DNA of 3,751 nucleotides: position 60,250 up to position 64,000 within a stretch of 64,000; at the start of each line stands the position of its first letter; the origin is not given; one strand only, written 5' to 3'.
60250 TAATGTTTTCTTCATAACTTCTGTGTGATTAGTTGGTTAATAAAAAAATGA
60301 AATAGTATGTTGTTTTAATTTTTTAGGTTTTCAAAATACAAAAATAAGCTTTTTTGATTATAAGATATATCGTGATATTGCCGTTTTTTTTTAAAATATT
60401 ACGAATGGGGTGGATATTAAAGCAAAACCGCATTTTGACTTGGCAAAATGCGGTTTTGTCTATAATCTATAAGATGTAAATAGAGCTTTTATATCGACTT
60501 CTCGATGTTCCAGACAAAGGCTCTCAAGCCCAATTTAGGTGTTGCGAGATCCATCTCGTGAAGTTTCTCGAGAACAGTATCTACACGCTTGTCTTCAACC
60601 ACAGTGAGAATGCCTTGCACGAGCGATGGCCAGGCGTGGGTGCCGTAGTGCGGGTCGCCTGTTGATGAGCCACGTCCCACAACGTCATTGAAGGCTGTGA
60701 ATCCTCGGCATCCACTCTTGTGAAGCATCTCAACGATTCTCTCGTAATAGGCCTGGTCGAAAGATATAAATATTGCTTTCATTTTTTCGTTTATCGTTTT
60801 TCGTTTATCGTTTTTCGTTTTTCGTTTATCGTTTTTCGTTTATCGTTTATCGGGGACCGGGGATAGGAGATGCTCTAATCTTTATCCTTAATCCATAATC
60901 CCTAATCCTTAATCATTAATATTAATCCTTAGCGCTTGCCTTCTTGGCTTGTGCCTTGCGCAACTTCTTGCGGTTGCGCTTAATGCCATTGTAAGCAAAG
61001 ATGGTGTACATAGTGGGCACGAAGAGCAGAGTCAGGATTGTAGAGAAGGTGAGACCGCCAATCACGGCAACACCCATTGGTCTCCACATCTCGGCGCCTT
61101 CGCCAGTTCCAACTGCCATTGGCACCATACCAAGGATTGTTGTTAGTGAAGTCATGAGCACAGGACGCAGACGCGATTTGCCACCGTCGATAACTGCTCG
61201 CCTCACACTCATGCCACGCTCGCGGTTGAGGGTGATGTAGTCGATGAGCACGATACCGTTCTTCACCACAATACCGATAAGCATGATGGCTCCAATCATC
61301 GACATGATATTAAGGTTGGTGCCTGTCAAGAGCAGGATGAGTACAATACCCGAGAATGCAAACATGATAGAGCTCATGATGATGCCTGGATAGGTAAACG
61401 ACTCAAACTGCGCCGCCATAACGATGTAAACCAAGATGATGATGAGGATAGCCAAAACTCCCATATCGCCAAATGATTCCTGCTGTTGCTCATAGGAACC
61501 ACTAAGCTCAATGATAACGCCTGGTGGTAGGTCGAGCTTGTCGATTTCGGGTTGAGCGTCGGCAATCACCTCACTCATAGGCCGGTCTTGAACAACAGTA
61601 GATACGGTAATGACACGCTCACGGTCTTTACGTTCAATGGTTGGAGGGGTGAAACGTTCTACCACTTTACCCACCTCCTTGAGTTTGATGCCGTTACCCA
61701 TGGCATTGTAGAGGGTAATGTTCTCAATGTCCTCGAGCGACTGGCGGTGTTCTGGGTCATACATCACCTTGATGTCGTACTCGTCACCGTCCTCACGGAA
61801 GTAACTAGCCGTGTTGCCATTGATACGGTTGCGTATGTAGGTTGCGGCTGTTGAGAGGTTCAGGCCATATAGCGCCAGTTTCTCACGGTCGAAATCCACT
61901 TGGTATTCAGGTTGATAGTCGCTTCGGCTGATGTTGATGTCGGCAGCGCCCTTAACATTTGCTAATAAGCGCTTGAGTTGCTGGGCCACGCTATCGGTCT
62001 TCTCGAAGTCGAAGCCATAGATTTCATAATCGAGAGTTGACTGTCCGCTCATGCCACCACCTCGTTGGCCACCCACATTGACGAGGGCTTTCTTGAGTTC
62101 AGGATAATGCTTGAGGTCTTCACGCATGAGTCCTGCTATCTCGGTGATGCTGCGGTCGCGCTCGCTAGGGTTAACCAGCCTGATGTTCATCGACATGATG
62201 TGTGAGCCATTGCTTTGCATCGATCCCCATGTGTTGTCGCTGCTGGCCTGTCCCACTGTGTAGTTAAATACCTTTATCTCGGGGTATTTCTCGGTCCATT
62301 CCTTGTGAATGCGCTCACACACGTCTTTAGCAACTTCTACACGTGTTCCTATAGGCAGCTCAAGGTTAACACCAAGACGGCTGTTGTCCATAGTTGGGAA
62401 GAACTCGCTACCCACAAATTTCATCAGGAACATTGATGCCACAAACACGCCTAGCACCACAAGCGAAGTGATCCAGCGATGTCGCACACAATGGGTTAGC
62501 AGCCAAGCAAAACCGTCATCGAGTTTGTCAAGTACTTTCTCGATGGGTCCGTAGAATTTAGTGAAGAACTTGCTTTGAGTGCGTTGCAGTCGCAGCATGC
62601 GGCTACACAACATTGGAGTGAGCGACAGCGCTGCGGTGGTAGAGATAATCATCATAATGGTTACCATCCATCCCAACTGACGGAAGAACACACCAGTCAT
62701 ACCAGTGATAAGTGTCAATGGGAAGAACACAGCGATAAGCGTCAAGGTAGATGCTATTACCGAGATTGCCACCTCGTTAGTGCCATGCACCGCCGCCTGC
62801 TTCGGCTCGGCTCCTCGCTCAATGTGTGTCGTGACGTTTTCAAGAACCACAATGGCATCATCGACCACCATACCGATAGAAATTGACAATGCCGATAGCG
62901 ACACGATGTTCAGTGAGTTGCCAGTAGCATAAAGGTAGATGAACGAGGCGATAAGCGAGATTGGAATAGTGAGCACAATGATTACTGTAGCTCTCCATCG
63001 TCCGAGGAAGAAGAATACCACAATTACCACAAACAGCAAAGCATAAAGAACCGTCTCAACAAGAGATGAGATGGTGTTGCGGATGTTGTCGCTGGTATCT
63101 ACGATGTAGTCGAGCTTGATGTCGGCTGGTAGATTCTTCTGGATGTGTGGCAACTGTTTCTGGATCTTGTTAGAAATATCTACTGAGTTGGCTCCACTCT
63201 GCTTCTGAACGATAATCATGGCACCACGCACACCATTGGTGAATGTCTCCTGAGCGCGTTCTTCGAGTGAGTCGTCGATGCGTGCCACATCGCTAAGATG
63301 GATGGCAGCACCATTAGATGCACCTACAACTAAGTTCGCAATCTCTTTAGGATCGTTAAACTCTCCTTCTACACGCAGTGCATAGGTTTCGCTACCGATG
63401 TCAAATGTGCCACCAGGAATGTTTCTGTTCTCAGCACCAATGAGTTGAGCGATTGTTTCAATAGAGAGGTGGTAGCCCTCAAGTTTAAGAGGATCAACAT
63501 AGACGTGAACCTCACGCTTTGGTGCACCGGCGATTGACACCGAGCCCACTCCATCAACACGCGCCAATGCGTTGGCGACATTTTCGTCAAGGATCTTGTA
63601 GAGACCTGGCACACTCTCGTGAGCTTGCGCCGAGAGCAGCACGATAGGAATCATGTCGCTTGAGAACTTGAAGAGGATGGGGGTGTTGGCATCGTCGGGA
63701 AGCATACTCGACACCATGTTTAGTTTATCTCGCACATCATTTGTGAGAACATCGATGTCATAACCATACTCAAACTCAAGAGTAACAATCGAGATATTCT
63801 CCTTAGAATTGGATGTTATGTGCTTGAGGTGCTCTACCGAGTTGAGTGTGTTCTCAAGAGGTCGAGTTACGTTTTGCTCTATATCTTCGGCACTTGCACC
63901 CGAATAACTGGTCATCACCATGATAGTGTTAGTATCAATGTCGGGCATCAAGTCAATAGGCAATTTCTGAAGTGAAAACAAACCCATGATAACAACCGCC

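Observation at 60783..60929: The entire RND-to-PG0541-like spacer is 21 heptamers held in a perfect 7-nt register while the word drifts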

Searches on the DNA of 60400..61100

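Call 33: search_rna_families(source=window, start=60400, end=61100, threshold=evalue, max_evalue=1)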
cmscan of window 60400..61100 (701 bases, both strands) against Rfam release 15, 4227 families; matches with E-value up to 1: 0.
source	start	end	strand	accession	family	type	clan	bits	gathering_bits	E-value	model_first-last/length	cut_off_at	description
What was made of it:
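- On Curated RNA families (Rfam 15): No match with E-value up to 1 in 60400-61100 on either strand (call 33).
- Tried and rejected: Rfam search of the spacer, both strands, at E-value up to 1: nothing (call 33).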

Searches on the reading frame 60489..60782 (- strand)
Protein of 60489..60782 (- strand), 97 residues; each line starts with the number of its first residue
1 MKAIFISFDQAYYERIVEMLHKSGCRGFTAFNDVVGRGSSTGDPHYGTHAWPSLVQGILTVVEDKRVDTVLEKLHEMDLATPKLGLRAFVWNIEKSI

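Call 7: search_protein_families(library=pfam, proteins=[window:60489-60782:-])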
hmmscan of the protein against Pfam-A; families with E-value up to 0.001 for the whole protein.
window:60489-60782:- (97 aa): 1 family
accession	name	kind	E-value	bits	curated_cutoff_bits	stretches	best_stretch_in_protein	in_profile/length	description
PF00543.27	P-II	-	7.8e-08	33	25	1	1-95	1-94/102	Nitrogen regulatory protein P-II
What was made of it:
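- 60489..60782 (-): 97-aa P-II-like gene, the downstream cistron. The family is conserved across Bacteroidales (Muribaculaceae-labelled MAGs) and usually sits about 20 nt after the RND gene. Pfam P-II E=7.8e-8 (call 7).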

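Call 12: find_encoding_contigs(protein=window:60489-60782:-, flank=3000, max_places=10)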
Protein window:60489-60782:- (97 aa): 16 contigs read that carry it; 10 places shown.
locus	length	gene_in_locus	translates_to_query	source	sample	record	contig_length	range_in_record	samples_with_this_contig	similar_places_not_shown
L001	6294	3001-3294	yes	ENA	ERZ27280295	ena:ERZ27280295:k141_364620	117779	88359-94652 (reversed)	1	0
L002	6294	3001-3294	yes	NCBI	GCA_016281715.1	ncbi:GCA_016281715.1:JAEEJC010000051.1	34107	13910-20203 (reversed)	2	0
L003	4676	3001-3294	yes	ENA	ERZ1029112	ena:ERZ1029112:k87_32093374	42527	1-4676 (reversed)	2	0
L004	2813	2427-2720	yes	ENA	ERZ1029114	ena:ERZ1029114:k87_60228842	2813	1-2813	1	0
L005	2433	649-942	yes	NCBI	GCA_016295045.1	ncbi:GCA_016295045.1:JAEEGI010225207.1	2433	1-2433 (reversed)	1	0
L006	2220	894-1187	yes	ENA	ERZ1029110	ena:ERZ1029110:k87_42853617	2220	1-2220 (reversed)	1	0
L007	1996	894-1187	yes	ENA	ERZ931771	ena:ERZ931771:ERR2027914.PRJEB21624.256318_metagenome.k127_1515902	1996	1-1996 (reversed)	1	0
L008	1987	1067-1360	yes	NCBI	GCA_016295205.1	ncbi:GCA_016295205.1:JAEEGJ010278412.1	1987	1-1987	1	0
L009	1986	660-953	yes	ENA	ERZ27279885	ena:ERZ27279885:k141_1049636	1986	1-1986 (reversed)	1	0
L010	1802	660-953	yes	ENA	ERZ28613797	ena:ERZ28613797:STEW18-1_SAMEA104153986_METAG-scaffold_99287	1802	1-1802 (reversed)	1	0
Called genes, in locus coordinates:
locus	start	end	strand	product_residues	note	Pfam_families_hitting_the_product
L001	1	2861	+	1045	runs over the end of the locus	PF00873:ACR_tran, PF03176:MMPL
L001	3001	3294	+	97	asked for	PF00543:P-II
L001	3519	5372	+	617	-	PF26120:CBM_1st_SusF (faint)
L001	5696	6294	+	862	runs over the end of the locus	PF02861:Clp_N, PF23569:NBD_SMAX1, PF00004:AAA, PF17871:AAA_lid_9, PF00004:AAA, PF07724:AAA_2, PF07728:AAA_5, PF10431:ClpB_D2-small, +9 more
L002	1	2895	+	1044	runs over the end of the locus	PF00873:ACR_tran, PF03176:MMPL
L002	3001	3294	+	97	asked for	PF00543:P-II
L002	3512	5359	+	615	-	-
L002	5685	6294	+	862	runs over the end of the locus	PF02861:Clp_N, PF23569:NBD_SMAX1, PF00004:AAA, PF17871:AAA_lid_9, PF00004:AAA, PF07724:AAA_2, PF07728:AAA_5, PF10431:ClpB_D2-small, +9 more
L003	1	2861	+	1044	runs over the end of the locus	PF00873:ACR_tran, PF03176:MMPL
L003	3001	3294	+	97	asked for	PF00543:P-II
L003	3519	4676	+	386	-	?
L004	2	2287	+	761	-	?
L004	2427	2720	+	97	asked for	PF00543:P-II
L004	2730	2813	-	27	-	?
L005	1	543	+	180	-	?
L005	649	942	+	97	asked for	PF00543:P-II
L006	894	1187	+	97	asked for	PF00543:P-II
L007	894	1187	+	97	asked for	PF00543:P-II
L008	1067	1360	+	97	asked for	PF00543:P-II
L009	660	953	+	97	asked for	PF00543:P-II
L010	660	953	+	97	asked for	PF00543:P-II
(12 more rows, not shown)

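Call 17: find_homologous_proteins(query=window:60489-60782:-, max_evalue=0.00001)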
Query window:60489-60782:- (97 aa): 1355 proteins with E <= 0.00001 among 1355 candidates; the best 120 are listed.
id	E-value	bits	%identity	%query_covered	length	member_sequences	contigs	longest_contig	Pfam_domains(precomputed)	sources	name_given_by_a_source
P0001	1.5e-57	209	97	100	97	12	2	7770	PF00543.28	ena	-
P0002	1.5e-56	206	97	100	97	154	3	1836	PF00543.28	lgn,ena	-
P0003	1.5e-54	200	92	100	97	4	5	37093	PF00543.28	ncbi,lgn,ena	-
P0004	8.1e-53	194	88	100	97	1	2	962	PF00543.28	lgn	-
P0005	4.2e-52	192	87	100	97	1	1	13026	PF00543.28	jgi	-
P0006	8.1e-52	191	88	100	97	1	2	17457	PF00543.28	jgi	-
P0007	1.0e-51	191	90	100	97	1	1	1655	-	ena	-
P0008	8.0e-49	182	80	100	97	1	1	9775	PF00543.28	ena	-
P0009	3.0e-46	173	82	100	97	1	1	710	PF00543.28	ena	-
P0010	3.4e-45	170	75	100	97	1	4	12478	PF00543.28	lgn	-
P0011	7.3e-45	169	76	100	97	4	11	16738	PF00543.28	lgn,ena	-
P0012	8.1e-45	169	78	100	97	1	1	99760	PF00543.28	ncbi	-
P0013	1.0e-44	168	76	100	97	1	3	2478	PF00543.28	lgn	-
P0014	1.1e-44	168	77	100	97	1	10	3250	PF00543.28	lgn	-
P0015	1.4e-44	168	74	100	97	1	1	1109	PF00543.28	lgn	-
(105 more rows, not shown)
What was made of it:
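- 60489..60782 (-): 1355 homologues (call 17).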

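Call 19: find_related_loci(query=A1, collection=genome_contigs, flank=10000)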
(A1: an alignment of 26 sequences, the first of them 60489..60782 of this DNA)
Query A1 (97 aa) in genome_contigs; peptide patterns used: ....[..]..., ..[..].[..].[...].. (x = any residue, [..] = any of these).
600 stretches matched a pattern (row limit reached: there are more); 594 encode a relative of the query (tblastn E <= 1e-3); the best 80 are kept; 80 distinct loci.
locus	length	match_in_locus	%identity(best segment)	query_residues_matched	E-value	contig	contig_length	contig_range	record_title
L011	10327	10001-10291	98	1-97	3e-63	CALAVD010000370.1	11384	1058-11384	MAG TPA_asm: uncultured Prevotellaceae bacterium isolate ERR1278074_bin.77_CONCOCT_v1.1_MAG genome assembly, contig: ERZ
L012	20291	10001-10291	98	1-97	8e-63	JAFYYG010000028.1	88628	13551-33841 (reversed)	MAG: Muribaculaceae bacterium isolate RGIG7531 Water_buffalos_Omasum-1__c157710, whole genome shotgun sequence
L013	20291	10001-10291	98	1-97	6e-63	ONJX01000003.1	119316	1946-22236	uncultured Prevotellaceae bacterium isolate RUG378 genome assembly, contig: scaffold_122, whole genome shotgun sequence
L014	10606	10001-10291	96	1-97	1e-62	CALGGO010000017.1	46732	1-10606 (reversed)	MAG TPA_asm: uncultured Prevotellaceae bacterium isolate ERR1278103_bin.191_CONCOCT_v1.1_MAG genome assembly, contig: ER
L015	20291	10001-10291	96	1-97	6e-62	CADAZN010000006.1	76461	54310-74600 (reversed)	MAG: uncultured Bacteroidales bacterium isolate RUG13764 genome assembly, contig: RUG13764_asm_6, whole genome shotgun s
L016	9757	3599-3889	95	1-97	3e-61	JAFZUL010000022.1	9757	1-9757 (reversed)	MAG: Muribaculaceae bacterium isolate RGIG8108 Water_buffalos_Rumen-3__c234514, whole genome shotgun sequence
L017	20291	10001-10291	94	1-97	5e-61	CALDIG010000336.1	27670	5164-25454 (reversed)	MAG TPA_asm: uncultured Prevotellaceae bacterium isolate ERR1278105_bin.98_CONCOCT_v1.1_MAG genome assembly, contig: ERZ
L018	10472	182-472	93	1-97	2e-60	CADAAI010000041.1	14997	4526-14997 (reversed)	MAG: uncultured Bacteroidales bacterium isolate RUG13112 genome assembly, contig: RUG13112_asm_41, whole genome shotgun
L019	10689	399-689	95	1-97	1e-60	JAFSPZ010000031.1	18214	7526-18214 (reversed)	MAG: Muribaculaceae bacterium isolate RGIG3368 Goat_Reticulum.Co__c902407, whole genome shotgun sequence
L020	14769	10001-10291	93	1-97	5e-60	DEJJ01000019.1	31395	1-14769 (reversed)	MAG TPA_asm: Porphyromonadaceae bacterium UBA2751 UBA2751_contig_10217, whole genome shotgun sequence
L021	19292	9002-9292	90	1-97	2e-57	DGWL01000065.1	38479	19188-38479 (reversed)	MAG TPA_asm: Porphyromonadaceae bacterium UBA4259 UBA4259_contig_3552, whole genome shotgun sequence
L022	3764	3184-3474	74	1-97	6e-51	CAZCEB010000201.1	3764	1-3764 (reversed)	MAG TPA_asm: uncultured Muribaculaceae bacterium isolate SRP315200_co2_387 genome assembly, contig: NODE_49788_length_37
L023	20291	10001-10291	72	1-97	3e-50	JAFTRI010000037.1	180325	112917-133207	MAG: Muribaculaceae bacterium isolate RGIG4079 Roe_deer_Cecum.Co__c2057231, whole genome shotgun sequence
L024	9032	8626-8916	73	1-97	2e-49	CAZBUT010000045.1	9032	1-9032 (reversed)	MAG TPA_asm: uncultured Muribaculaceae bacterium isolate SRP315200_co2_521 genome assembly, contig: NODE_11660_length_90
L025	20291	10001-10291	72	1-97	6e-49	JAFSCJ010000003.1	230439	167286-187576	MAG: Muribaculaceae bacterium isolate RGIG3014 Goat_Rectum-3__c149, whole genome shotgun sequence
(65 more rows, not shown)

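Call 49: search_protein_families(library=pfam, proteins=[L012:11110-11691:+, L017:12829-13410:+, L012:11819-13012:+])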
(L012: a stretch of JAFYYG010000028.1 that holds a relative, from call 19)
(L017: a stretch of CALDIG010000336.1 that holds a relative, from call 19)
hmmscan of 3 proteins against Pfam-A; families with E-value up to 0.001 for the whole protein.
L012:11110-11691:+ (193 aa): 4 families
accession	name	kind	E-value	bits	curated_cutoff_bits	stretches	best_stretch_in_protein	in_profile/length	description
PF00406.28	ADK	-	5.9e-54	182.7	26.8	1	6-166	1-150/151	Adenylate kinase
PF13207.12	AAA_17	-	7.1e-32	111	27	1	7-145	1-136/136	AAA domain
PF13238.12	AAA_18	-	2.8e-09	38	29.4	1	4-142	1-123/128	AAA domain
PF13671.12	AAA_33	-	7.7e-07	30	27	1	4-151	2-140/143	AAA domain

L017:12829-13410:+ (193 aa): 5 families
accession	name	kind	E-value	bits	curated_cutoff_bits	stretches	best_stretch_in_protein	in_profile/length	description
PF00406.28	ADK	-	1.5e-53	181.4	26.8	1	6-166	1-150/151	Adenylate kinase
PF13207.12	AAA_17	-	2.6e-32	112.4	27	1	7-145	1-136/136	AAA domain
PF13238.12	AAA_18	-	1.5e-09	38.8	29.4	1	4-142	1-123/128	AAA domain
PF13671.12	AAA_33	-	2.6e-07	31.5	27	1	4-151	2-140/143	AAA domain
PF02223.23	Thymidylate_kin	-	0.00091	19.4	27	0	8-72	3-65/185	Thymidylate kinase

L012:11819-13012:+ (397 aa): 2 families
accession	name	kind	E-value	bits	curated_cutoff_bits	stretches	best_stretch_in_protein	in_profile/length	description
PF04055.27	Radical_SAM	-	5.2e-25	89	29.5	1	4-193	1-161/166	Radical SAM superfamily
PF06969.22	HemN_C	-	1.5e-11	44.6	24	1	323-385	4-66/67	HemN C-terminal domain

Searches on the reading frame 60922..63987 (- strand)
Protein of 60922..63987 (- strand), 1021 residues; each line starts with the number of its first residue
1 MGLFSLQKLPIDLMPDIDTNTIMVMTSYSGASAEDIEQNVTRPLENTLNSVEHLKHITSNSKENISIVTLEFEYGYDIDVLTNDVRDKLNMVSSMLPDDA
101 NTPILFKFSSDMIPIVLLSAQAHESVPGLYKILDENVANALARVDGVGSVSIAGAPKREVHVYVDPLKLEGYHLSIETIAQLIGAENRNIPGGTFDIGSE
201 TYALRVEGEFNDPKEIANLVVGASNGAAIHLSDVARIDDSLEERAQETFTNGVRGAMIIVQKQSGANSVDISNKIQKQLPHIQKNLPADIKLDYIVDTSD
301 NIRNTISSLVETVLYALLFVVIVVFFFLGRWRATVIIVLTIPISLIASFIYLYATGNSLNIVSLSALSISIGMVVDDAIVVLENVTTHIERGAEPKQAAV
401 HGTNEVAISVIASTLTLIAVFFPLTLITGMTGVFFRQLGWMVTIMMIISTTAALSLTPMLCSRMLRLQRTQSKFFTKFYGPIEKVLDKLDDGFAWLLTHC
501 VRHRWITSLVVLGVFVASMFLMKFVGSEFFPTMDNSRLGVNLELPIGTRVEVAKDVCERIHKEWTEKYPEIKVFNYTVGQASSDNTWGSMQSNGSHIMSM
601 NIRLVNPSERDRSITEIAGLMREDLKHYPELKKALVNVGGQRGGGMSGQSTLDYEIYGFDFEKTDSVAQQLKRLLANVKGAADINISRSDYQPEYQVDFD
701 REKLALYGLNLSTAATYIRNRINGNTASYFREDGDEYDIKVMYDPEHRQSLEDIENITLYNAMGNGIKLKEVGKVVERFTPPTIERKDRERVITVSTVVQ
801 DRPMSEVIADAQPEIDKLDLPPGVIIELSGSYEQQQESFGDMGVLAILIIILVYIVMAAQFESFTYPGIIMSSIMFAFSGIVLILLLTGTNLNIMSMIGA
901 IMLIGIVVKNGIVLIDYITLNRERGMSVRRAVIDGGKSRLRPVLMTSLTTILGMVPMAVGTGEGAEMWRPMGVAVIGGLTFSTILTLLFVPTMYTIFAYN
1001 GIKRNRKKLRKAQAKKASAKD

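Call 7: search_protein_families(library=pfam, proteins=[window:60922-63987:-])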
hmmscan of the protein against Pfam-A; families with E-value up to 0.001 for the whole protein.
window:60922-63987:- (1021 aa): 2 families
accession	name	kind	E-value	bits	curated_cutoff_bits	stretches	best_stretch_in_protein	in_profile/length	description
PF00873.25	ACR_tran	-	9.9e-256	851.6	28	1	1-997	22-1020/1021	AcrB/AcrD/AcrF family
PF03176.21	MMPL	-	1.3e-14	54.4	20.5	2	801-1011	100-316/333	MMPL family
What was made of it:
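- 60922..63987 (-): AcrB-type RND efflux transporter gene (N-terminus near the window edge). The stop codon TAA is 60922-60924, preceded by codons K-D. Pfam ACR_tran E=1e-255 (call 7).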
